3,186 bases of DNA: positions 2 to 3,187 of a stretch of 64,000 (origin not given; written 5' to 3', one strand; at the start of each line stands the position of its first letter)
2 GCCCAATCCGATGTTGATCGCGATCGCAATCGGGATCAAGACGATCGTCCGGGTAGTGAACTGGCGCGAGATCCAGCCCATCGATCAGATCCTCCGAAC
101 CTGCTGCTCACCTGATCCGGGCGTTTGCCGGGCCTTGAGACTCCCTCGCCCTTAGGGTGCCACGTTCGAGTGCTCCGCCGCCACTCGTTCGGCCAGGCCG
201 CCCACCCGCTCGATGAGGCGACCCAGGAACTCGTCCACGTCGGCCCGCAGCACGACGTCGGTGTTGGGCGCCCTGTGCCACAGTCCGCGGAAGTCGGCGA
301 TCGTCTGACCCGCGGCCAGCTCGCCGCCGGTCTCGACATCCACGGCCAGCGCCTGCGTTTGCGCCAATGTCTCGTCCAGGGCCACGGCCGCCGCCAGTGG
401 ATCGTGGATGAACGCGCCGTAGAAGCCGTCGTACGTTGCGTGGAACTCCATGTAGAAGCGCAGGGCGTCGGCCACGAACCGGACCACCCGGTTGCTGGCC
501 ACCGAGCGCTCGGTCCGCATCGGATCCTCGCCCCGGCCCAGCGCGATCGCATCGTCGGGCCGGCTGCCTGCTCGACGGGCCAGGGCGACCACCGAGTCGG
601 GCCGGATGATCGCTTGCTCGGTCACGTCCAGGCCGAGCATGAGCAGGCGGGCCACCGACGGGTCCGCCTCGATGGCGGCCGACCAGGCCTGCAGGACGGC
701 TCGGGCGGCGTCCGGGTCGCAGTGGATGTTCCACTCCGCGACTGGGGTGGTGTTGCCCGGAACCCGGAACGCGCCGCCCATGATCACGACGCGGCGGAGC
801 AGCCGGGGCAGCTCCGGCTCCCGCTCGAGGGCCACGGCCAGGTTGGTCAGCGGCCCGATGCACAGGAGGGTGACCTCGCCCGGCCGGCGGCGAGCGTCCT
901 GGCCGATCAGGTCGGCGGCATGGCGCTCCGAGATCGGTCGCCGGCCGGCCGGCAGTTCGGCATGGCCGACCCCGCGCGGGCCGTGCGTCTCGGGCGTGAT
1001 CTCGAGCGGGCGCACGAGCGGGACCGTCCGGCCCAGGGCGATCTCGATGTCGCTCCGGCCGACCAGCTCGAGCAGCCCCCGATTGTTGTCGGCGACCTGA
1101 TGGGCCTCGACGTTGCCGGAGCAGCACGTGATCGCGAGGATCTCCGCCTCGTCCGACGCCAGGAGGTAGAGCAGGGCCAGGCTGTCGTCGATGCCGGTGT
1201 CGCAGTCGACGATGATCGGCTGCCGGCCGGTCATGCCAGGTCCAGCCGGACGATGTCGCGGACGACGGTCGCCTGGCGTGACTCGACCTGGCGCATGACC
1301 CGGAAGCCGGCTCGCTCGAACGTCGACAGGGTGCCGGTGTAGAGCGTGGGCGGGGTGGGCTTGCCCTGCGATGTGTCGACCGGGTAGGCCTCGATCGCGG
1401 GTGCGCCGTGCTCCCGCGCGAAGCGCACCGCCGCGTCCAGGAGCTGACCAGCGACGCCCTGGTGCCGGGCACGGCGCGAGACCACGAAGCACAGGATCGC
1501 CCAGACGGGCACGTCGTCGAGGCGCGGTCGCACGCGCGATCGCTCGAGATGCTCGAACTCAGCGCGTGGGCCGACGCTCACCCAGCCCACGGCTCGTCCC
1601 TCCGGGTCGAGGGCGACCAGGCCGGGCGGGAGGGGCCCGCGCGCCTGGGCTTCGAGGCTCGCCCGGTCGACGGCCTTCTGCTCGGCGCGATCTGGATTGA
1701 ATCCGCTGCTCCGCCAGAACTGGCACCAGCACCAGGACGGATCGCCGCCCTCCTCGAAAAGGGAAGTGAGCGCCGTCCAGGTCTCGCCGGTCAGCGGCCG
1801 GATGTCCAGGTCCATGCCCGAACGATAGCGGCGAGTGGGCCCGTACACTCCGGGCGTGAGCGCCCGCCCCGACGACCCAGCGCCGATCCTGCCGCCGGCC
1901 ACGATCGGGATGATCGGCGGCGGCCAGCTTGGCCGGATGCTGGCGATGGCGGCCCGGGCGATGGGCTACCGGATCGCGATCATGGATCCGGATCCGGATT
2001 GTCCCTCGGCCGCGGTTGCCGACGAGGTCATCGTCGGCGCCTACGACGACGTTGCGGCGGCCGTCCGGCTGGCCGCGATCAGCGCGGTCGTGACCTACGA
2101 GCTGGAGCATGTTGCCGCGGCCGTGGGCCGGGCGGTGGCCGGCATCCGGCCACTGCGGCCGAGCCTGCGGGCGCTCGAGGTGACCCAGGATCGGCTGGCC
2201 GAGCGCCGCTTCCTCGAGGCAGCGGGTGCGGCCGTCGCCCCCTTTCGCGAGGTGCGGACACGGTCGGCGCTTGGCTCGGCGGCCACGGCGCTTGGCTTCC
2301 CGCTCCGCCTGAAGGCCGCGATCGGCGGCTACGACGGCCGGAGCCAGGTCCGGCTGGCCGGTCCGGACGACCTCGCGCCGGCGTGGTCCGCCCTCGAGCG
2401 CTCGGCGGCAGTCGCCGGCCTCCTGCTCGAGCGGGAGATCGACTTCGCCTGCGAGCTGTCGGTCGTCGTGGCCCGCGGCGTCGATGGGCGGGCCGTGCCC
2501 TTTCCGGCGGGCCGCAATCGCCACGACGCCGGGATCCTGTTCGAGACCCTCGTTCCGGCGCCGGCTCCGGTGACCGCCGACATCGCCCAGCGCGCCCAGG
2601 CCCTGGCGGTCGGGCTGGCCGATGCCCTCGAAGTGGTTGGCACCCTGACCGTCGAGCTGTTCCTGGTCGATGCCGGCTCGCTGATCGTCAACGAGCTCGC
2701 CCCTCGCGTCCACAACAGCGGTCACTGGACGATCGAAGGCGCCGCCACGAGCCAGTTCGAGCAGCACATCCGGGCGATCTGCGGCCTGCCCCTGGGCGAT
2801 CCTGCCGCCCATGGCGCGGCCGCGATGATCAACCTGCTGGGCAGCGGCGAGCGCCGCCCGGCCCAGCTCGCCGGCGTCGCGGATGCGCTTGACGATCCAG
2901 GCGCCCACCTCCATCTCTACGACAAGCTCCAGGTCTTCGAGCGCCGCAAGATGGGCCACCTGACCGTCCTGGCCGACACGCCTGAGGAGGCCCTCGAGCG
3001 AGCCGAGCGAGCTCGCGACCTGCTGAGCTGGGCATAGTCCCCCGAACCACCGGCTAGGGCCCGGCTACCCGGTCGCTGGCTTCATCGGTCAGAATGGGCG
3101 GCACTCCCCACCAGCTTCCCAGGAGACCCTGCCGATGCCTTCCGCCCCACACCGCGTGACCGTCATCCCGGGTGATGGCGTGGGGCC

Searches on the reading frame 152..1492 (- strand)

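Call 54: search_protein_families(library=pfam, proteins=[window:152-1492:-], max_evalue=0.001)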
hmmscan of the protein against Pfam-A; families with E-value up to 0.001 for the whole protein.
window:152-1492:- (446 aa): 1 family
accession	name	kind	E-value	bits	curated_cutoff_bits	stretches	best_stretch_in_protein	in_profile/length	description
PF01156.24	IU_nuc_hydro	-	4.1e-92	309.4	34.2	1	93-423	1-296/297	Inosine-uridine preferring nucleoside hydrolase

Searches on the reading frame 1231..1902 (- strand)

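Call 54: search_protein_families(library=pfam, proteins=[window:1231-1902:-], max_evalue=0.001)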
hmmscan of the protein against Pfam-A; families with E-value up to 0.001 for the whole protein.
window:1231-1902:- (223 aa): 2 families
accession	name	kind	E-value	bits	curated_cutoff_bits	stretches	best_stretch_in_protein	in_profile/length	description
PF00583.31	Acetyltransf_1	-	3.7e-09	37.3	20.7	1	83-172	24-98/116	Acetyltransferase (GNAT) family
PF13508.13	Acetyltransf_7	-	0.00031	21.5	27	1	100-173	11-63/84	Acetyltransferase (GNAT) domain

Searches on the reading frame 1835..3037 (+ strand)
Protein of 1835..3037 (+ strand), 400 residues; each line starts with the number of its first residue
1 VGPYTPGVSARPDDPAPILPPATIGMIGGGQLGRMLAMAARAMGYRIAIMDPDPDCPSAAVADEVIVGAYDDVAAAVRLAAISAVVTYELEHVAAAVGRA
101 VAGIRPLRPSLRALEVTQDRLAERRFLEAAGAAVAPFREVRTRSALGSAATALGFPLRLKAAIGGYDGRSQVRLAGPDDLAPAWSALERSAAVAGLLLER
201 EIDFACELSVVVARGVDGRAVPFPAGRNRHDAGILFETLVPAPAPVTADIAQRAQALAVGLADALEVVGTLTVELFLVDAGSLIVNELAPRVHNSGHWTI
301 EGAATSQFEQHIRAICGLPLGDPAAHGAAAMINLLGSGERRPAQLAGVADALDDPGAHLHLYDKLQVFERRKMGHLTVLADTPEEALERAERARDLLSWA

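Call 3: search_protein_families(library=pfam, proteins=[window:1835-3037:+], max_evalue=1)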
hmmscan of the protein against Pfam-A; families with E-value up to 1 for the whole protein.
window:1835-3037:+ (400 aa): 10 families
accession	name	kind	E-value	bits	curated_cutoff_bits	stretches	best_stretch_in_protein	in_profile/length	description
PF02222.28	ATP-grasp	-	2.1e-47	161.5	27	1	126-308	2-179/179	ATP-grasp domain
PF22660.2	RS_preATP-grasp-like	-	7.2e-27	94.1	27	1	22-118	2-98/98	Ribonucleotide synthetase preATP-grasp domain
PF17769.7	PurK_C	-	2.2e-16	59.7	22.6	1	329-389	1-56/56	Phosphoribosylaminoimidazole carboxylase C-terminal domain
PF21244.3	PurT_C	-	6.1e-06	26.1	26.7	1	334-394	6-65/68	PurT, C-terminal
PF02826.25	2-Hacid_dh_C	-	0.0046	16.8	25.1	1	21-73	36-88/178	D-isomer specific 2-hydroxyacid dehydrogenase, NAD binding domain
PF03446.21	NAD_binding_2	-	0.0068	16.9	21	1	23-87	1-64/161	NAD binding domain of 6-phosphogluconate dehydrogenase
PF13478.12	XdhC_C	-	0.0072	17.3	29.7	1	26-86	3-50/125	XdhC Rossmann domain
PF18603.7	LAL_C2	-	0.027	15.2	29.4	1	372-398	48-74/78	L-amino acid ligase C-terminal domain 2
PF03807.23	F420_oxidored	-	0.05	14.6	21.6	1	23-94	1-73/94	NADP oxidoreductase coenzyme F420-dependent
PF02737.24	3HCDH_N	-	0.072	13.4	22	1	23-61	1-39/180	3-hydroxyacyl-CoA dehydrogenase, NAD binding domain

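Call 4: search_protein_families(library=ncbifam, proteins=[window:1835-3037:+], max_evalue=1)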
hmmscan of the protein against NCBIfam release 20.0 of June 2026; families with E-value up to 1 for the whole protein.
window:1835-3037:+ (400 aa): 20 families
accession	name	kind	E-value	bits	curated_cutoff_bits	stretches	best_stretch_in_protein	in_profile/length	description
NF004676.0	PRK06019.1-2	equivalog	1.9e-121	405.5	387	1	17-381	6-358/363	5-(carboxyamino)imidazole ribonucleotide synthase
NF004677.0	PRK06019.1-3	equivalog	1.7e-113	379.4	441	1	16-398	6-385/389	5-(carboxyamino)imidazole ribonucleotide synthase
NF004675.0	PRK06019.1-1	equivalog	6.4e-112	374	375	1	18-391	6-368/375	5-(carboxyamino)imidazole ribonucleotide synthase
NF004679.0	PRK06019.1-5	equivalog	1.9e-110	369.2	326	1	23-397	4-369/376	5-(carboxyamino)imidazole ribonucleotide synthase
TIGR01161.1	purK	equivalog_domain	1.8e-104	349.9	318.4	1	23-386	1-359/362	5-(carboxyamino)imidazole ribonucleotide synthase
NF004680.0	PRK06019.1-6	equivalog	1.1e-83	281.2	327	1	22-398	18-396/405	5-(carboxyamino)imidazole ribonucleotide synthase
NF004678.0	PRK06019.1-4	equivalog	1.3e-56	192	444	1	24-382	4-324/355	5-(carboxyamino)imidazole ribonucleotide synthase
NF006766.0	PRK09288.1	equivalog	1.5e-43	149.1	339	1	23-396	14-389/396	formate-dependent phosphoribosylglycinamide formyltransferase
TIGR01142.1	purT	equivalog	3.5e-38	131.5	502.15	1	26-395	4-375/380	phosphoribosylglycinamide formyltransferase 2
NF002525.0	PRK01966.1-1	equivalog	0.0001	21.4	457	1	240-288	268-316/364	D-alanine--D-alanine ligase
NF009554.0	PRK12999.1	equivalog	0.00029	18.7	965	1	100-292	100-297/1147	pyruvate carboxylase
NF005525.0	PRK07178.1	equivalog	0.0007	18.4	768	1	98-295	93-294/471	acetyl-CoA carboxylase biotin carboxylase subunit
NF006406.0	PRK08654.1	equivalog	0.0054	15.3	739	1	93-166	89-164/499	acetyl-CoA carboxylase biotin carboxylase subunit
NF004783.0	PRK06129.1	equivalog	0.008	15.6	347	1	23-84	4-68/315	3-hydroxyacyl-CoA dehydrogenase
TIGR02712.1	urea_carbox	equivalog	0.0097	13.6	1303.85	1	109-277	104-275/1201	urea carboxylase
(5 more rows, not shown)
